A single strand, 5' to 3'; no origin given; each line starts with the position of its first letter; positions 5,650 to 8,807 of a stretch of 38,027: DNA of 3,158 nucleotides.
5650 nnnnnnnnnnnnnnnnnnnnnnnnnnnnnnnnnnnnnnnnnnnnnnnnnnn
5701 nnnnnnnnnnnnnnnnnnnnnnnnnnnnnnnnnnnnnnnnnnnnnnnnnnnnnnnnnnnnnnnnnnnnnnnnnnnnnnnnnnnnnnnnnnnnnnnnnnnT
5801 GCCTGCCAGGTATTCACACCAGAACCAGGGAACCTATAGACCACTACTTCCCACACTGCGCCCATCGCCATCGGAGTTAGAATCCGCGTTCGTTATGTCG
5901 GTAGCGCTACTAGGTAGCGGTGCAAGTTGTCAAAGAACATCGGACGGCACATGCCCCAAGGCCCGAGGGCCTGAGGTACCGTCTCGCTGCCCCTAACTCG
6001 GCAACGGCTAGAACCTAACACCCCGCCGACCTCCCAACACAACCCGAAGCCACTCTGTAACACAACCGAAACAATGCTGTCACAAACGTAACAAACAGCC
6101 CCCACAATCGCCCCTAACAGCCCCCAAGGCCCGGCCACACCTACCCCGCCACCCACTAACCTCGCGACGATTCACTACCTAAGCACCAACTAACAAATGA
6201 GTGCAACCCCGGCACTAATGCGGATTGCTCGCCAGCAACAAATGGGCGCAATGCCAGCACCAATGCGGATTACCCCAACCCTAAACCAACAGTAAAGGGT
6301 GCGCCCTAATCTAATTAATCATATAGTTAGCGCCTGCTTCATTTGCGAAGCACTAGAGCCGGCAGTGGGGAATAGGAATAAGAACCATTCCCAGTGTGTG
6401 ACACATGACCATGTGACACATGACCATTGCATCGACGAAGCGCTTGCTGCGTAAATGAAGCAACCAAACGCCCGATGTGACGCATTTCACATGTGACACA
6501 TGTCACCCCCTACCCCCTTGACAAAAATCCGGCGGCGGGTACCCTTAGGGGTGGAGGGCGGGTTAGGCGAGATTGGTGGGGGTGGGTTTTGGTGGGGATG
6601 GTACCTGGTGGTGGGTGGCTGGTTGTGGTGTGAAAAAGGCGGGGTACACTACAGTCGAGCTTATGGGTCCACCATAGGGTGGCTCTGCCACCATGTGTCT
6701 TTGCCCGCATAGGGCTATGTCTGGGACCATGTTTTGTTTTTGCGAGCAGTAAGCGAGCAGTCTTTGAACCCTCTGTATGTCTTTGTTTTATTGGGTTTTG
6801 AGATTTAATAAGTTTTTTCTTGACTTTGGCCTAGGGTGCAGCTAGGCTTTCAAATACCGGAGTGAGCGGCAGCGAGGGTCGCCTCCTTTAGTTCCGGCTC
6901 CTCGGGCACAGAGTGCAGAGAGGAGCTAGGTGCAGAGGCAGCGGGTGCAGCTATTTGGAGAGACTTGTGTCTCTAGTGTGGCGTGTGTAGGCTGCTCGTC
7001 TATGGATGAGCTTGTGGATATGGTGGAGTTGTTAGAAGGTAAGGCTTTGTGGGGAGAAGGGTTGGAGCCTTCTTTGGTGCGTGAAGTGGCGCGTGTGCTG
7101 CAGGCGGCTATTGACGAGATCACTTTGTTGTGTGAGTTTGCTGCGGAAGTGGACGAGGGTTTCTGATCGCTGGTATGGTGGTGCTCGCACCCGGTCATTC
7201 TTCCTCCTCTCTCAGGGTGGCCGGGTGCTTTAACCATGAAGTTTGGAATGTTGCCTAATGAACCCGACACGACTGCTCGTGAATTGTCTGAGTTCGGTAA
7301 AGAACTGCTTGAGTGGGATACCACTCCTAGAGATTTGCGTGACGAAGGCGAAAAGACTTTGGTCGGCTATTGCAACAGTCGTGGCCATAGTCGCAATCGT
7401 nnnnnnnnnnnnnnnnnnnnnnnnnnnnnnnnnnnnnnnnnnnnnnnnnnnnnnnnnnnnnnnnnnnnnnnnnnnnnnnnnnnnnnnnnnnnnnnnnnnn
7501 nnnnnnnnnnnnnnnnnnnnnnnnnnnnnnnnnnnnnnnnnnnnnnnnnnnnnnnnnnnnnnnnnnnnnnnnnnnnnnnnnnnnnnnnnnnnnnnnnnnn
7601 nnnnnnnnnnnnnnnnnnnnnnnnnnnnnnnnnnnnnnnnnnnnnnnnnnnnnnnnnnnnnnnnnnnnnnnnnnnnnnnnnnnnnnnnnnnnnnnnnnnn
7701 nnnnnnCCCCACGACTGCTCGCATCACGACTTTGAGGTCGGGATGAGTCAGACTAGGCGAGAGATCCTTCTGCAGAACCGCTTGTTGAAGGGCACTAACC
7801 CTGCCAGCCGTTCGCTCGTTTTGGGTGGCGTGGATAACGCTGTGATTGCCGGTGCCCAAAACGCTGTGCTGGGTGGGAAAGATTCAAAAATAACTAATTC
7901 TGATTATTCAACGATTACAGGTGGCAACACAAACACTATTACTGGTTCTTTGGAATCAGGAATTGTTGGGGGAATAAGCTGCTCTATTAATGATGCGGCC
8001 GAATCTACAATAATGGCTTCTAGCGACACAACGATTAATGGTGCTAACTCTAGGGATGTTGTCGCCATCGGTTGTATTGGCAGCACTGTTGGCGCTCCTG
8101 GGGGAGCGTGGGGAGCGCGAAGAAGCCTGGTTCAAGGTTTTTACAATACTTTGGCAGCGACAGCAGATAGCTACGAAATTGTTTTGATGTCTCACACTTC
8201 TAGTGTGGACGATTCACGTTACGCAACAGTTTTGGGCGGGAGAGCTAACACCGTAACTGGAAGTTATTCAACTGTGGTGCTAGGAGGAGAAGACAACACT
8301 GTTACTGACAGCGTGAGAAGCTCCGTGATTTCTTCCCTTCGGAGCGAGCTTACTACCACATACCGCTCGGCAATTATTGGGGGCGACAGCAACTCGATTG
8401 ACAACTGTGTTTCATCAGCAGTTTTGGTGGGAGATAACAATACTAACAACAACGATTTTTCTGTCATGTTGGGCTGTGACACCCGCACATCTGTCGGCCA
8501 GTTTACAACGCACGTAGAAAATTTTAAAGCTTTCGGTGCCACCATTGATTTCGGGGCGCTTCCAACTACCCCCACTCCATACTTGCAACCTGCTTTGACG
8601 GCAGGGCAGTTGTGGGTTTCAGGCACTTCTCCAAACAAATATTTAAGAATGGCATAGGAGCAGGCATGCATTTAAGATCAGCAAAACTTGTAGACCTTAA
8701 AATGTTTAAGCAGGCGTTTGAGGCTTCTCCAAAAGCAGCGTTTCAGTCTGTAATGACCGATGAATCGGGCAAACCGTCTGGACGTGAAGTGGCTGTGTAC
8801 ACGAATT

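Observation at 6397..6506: Four TGTGAC(A/G)CAT operator-like sites abutting a TTGACA promoter, with related ATGAC palindromes in the other divergent control region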

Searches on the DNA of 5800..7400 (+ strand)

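Call 4: search_dna_similar(query=window:5800-7300:+, collection=phages, mode=near, max_rows=30)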
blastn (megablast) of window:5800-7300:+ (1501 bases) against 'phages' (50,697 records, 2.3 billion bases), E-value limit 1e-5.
No match.

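Call 37: search_rna_families(source=window, start=5800, end=7400, threshold=evalue, max_evalue=1)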
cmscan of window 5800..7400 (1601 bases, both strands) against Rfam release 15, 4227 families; matches with E-value up to 1: 0.
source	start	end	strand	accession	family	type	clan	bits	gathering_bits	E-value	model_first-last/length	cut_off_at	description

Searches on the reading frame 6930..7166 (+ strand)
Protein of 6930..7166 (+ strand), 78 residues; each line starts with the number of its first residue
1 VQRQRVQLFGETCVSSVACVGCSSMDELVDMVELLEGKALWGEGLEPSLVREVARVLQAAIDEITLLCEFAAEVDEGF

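Call 10: search_protein_families(library=phrogs, proteins=[window:6930-7166:+], max_evalue=0.01)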
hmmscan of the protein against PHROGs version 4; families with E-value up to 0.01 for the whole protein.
window:6930-7166:+ (78 aa): 1 family
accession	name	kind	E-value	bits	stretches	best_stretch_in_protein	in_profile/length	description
phrog_36764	-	unknown function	0.01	17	0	9-55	15-62/72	-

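Call 11: search_protein_families(library=pfam, proteins=[window:6930-7166:+], max_evalue=0.01)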
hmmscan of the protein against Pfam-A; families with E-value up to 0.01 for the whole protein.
window:6930-7166:+ (78 aa): 0 families

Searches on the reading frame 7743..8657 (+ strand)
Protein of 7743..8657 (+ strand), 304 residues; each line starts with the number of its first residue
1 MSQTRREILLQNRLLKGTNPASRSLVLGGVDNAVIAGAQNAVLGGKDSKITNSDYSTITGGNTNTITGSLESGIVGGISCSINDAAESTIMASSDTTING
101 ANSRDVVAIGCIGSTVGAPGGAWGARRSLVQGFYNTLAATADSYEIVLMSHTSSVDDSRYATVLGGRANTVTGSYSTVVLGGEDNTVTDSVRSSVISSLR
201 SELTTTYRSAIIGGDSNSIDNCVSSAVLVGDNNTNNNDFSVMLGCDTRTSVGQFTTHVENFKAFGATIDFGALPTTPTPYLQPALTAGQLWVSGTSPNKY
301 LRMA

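Call 10: search_protein_families(library=phrogs, proteins=[window:7743-8657:+], max_evalue=0.01)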
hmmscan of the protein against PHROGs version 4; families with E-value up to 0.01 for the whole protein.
window:7743-8657:+ (304 aa): 0 families

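Call 11: search_protein_families(library=pfam, proteins=[window:7743-8657:+], max_evalue=0.01)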
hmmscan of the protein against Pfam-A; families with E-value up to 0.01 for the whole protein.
window:7743-8657:+ (304 aa): 1 family
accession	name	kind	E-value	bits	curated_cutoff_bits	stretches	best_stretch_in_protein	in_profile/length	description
PF22178.3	Gp5_trimer_C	-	0.0018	18.9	30.9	0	141-195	34-88/112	Bacteriophage T4 gp5 C-terminal trimerisation domain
